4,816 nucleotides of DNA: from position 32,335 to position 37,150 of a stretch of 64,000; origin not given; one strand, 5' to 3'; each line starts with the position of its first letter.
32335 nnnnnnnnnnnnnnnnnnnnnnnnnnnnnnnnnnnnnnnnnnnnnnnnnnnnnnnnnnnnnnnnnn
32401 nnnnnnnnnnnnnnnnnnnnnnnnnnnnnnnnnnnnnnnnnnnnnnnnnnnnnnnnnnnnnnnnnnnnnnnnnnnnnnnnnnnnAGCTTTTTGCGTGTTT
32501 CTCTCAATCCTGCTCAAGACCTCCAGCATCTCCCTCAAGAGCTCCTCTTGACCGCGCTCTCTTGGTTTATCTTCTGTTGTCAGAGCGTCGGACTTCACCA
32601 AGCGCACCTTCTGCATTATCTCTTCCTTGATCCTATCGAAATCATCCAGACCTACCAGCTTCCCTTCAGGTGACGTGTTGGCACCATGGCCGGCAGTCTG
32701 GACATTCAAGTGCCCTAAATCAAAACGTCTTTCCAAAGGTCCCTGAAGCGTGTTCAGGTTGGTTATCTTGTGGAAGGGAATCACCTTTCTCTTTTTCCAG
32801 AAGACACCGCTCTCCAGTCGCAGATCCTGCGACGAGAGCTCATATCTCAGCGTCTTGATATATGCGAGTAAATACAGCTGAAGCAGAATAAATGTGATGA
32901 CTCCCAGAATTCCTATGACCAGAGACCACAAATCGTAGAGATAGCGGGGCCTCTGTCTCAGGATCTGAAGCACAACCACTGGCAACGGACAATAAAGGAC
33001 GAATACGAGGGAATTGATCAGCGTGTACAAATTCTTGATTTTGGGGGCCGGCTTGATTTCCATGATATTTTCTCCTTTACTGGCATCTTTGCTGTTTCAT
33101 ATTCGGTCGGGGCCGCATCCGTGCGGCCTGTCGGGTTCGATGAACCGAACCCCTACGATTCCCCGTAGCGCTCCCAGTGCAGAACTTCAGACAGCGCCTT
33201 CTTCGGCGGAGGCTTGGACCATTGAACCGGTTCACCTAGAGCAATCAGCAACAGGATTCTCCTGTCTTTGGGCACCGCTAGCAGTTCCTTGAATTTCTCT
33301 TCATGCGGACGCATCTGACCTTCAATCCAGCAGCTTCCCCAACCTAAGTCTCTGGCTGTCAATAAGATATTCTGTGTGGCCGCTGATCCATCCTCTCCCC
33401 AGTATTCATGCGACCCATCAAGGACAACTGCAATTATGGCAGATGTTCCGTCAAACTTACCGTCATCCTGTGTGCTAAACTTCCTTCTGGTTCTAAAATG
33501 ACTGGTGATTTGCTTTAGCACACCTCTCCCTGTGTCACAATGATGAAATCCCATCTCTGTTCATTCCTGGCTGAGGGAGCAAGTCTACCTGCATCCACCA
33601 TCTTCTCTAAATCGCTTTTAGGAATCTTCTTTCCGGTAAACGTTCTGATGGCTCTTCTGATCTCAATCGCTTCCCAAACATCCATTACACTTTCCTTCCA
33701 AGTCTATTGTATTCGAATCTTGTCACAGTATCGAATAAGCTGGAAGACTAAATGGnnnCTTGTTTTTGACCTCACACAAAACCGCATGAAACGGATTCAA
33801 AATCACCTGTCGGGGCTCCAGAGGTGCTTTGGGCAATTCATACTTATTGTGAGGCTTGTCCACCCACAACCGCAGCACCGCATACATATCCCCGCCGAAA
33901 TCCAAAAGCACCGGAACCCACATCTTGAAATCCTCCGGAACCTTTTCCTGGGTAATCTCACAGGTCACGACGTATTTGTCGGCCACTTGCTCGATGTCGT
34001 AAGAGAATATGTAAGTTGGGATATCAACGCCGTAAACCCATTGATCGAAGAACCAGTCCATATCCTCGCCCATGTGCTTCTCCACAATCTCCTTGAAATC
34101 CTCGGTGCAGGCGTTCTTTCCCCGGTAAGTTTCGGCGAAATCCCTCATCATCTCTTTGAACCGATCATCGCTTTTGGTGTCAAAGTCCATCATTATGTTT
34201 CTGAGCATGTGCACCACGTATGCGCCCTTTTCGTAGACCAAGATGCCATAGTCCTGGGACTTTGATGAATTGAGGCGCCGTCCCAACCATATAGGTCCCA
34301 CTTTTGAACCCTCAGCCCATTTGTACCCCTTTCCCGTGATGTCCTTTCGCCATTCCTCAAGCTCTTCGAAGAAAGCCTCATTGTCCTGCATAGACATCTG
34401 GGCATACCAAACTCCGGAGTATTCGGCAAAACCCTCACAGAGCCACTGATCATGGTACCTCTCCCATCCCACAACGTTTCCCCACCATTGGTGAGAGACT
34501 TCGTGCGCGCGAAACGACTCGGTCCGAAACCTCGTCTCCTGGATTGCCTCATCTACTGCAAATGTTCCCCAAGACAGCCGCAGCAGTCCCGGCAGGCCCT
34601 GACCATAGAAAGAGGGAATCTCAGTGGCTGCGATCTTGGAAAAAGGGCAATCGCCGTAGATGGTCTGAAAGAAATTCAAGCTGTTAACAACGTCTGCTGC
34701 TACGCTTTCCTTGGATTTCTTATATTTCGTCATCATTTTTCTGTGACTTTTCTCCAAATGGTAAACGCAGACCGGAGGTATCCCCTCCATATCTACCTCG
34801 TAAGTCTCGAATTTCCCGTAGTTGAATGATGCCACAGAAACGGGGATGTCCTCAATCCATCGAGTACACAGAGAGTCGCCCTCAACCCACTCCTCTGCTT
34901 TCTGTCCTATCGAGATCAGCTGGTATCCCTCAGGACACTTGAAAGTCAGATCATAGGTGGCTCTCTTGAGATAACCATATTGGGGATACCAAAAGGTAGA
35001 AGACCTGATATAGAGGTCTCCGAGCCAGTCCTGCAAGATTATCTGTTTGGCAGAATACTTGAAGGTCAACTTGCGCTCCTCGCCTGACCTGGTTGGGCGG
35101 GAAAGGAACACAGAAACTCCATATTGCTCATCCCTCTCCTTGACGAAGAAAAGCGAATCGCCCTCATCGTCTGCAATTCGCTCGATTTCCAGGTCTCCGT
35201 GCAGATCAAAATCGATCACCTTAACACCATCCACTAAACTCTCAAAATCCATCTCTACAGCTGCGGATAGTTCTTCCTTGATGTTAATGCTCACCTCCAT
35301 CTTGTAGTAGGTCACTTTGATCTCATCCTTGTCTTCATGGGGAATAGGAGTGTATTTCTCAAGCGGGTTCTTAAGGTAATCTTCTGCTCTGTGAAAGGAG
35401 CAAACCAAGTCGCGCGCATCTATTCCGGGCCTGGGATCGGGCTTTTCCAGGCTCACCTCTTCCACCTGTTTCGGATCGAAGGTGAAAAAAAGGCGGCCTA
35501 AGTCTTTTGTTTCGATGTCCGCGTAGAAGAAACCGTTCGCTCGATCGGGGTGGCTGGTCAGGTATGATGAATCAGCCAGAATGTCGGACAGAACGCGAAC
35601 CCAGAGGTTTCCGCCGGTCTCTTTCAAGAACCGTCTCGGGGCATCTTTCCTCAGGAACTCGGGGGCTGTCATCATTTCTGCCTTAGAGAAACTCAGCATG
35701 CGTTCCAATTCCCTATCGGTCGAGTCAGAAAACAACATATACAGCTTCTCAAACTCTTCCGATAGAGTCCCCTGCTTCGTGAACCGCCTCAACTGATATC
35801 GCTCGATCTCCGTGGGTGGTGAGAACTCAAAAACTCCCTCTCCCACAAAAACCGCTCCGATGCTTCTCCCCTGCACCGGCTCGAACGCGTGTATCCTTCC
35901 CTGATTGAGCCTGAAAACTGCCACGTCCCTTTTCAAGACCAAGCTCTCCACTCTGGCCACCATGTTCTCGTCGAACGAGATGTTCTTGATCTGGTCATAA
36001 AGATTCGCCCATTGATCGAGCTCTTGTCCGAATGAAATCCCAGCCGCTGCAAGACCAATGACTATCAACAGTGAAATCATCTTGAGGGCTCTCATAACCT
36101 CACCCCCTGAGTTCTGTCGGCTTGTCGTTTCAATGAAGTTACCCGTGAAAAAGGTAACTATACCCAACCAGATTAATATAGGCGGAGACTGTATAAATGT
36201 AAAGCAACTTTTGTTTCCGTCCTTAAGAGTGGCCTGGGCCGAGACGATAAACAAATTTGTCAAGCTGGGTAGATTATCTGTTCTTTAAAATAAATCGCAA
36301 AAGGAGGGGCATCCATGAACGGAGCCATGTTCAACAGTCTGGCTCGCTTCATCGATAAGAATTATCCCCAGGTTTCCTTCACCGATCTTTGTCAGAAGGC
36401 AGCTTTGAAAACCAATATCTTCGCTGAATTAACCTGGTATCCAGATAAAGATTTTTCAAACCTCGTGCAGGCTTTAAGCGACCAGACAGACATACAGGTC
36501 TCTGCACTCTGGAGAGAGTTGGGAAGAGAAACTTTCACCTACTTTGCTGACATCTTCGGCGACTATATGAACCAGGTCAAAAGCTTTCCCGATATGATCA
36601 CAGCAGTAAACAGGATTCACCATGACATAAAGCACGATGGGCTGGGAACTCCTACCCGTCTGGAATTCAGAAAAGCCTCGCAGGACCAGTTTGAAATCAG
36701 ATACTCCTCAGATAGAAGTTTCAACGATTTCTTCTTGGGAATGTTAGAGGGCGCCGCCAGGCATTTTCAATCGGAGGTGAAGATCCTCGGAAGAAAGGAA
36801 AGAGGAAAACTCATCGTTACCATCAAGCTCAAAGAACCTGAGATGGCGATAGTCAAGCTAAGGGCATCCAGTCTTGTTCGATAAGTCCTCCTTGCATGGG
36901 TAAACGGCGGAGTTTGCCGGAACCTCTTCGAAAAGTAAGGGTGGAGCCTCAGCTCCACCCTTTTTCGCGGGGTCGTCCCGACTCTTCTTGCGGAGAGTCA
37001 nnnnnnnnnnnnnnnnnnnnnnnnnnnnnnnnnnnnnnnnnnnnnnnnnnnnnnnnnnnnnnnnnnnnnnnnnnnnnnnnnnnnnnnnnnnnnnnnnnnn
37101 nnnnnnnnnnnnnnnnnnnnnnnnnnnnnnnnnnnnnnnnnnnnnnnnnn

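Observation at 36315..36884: Orphan H-NOX haem sensor predicted to be NO-selective, with no cognate kinase or cyclase nearby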

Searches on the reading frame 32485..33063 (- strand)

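Call 8: search_protein_families(library=pfam, proteins=[window:32485-33063:-], max_evalue=0.001)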
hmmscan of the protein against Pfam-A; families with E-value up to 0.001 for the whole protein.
window:32485-33063:- (193 aa): 1 family
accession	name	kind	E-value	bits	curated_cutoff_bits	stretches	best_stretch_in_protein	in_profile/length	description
PF03703.20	bPH_2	-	2.9e-16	59.9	22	1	70-149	2-78/78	Bacterial PH domain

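Call 64: search_protein_families(library=ncbifam, proteins=[window:32485-33063:-], max_evalue=0.00001)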
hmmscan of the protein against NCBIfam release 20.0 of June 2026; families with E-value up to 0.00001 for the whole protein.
window:32485-33063:- (193 aa): 0 families

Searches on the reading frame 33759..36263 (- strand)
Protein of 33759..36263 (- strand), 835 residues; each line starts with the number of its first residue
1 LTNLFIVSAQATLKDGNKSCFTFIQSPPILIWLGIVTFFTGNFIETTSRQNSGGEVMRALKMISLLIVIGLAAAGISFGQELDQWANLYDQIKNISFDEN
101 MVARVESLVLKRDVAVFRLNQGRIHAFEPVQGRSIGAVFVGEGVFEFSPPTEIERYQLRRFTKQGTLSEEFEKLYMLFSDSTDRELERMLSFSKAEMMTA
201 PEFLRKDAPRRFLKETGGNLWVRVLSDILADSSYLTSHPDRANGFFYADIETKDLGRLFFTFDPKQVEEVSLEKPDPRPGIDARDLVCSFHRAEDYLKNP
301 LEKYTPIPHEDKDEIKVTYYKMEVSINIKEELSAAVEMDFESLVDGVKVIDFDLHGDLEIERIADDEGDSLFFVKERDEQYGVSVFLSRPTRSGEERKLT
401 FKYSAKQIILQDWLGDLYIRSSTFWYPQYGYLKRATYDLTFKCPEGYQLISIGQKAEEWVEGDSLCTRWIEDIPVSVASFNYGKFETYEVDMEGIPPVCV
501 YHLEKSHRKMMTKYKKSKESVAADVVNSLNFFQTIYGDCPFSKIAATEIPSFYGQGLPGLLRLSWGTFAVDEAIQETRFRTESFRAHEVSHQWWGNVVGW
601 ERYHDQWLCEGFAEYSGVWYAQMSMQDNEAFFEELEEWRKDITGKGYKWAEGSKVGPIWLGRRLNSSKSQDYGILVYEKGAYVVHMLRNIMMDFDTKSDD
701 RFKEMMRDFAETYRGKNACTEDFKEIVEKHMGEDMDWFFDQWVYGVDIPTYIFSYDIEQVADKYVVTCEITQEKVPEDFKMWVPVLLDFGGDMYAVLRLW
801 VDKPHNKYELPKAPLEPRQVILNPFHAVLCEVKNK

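Call 8: search_protein_families(library=pfam, proteins=[window:33759-36263:-], max_evalue=0.001)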
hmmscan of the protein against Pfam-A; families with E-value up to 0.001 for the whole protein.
window:33759-36263:- (835 aa): 1 family
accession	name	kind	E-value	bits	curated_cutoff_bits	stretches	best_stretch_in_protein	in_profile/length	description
PF01433.26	Peptidase_M1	-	4e-19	69.5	27.7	1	569-742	53-218/218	Peptidase family M1 domain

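Call 64: search_protein_families(library=ncbifam, proteins=[window:33759-36263:-], max_evalue=0.00001)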
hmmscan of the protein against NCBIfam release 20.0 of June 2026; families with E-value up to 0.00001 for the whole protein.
window:33759-36263:- (835 aa): 3 families
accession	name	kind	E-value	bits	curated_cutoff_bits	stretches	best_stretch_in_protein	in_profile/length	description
TIGR02412.1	pepN_strep_liv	equivalog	3.7e-12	45.4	591.2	1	434-747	142-443/832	aminopeptidase N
TIGR02411.1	leuko_A4_hydro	equivalog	2.9e-07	29.6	761.7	0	584-762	281-457/600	leukotriene-A(4) hydrolase/aminopeptidase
TIGR02414.1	pepN_proteo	equivalog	2.5e-06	26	718.2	1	580-777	284-468/868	aminopeptidase N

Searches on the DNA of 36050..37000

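Call 44: search_rna_families(source=window, start=36050, end=37000, threshold=evalue, max_evalue=10)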
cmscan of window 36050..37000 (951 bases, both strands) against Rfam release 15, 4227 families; matches with E-value up to 10: 2.
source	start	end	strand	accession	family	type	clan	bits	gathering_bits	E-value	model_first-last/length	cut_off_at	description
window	36127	36163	+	RF01366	CRISPR-DR53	Gene; CRISPR;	-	22.9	45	0.12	1-37/37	no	CRISPR RNA direct repeat element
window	36905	36967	+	RF02651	SorY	Gene; sRNA;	-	18.9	111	0.36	1-83/83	no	Singlet oxygen resistance RNA Y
